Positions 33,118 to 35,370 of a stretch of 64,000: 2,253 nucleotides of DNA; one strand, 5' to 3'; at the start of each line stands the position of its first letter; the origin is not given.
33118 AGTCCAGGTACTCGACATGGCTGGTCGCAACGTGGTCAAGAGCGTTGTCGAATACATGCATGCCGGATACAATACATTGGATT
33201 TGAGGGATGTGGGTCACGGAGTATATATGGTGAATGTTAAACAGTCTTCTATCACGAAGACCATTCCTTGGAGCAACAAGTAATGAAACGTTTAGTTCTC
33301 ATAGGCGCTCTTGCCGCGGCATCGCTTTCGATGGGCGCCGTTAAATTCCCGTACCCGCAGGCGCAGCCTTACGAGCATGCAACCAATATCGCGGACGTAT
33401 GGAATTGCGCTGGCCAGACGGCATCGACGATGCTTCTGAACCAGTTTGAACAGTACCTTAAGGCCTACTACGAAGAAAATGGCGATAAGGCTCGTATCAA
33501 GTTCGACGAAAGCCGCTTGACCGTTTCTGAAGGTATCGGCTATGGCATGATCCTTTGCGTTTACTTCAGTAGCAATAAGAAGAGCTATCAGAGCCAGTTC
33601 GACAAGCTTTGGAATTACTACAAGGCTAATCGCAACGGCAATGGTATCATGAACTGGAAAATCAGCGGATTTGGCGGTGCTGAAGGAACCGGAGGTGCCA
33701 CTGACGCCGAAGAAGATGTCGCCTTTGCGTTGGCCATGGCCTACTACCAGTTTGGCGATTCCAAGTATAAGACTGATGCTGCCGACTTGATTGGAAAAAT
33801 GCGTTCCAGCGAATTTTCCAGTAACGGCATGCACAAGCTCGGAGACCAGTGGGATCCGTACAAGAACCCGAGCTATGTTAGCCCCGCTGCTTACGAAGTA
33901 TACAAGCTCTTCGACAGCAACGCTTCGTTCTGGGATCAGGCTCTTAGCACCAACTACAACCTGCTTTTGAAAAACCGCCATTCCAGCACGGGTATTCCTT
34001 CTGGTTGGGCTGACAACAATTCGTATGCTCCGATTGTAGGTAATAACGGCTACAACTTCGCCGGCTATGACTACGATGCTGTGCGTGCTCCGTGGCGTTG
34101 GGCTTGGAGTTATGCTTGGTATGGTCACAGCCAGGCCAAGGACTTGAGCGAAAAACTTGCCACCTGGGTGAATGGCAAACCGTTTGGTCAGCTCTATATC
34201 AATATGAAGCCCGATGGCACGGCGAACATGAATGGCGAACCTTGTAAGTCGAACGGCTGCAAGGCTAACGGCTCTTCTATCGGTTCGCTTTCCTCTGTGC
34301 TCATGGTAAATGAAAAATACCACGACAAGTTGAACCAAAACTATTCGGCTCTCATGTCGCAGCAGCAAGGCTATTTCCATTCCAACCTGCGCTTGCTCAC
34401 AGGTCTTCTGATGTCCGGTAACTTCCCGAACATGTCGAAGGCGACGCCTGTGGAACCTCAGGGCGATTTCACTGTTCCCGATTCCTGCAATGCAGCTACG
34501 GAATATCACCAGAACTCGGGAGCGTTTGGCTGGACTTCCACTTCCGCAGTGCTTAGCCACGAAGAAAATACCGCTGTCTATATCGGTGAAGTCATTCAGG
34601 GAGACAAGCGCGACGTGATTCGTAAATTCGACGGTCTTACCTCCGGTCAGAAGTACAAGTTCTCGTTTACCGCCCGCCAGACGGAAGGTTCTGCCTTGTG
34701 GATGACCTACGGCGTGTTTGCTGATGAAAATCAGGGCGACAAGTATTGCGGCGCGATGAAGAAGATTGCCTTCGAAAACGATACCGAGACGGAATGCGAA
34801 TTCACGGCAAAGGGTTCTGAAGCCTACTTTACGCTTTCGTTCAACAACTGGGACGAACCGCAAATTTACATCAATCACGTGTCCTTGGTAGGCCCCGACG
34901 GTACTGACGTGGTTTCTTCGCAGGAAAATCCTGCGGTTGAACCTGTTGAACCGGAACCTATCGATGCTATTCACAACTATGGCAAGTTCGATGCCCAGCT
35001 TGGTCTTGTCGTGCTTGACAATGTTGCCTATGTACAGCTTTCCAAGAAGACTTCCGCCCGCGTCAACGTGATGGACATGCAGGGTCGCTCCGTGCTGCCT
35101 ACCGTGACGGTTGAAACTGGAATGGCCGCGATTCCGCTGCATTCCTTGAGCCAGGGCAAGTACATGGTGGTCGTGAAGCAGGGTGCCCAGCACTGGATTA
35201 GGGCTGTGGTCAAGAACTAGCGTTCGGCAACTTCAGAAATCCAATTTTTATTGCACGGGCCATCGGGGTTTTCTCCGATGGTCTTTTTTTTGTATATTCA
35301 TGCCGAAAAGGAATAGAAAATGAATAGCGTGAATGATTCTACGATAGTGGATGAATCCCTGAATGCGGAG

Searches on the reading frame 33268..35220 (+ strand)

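Call 8: search_protein_families(library=pfam, proteins=[window:33268-35220:+], max_evalue=0.001)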
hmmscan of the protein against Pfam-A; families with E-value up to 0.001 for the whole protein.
window:33268-35220:+ (650 aa): 2 families
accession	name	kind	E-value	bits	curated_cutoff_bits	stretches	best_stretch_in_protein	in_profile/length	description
PF01270.23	Glyco_hydro_8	-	8.3e-29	101.1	24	1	44-380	15-337/341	Glycosyl hydrolases family 8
PF18962.6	Por_Secre_tail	-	0.00032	21.4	27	1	592-642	17-68/75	Secretion system C-terminal sorting domain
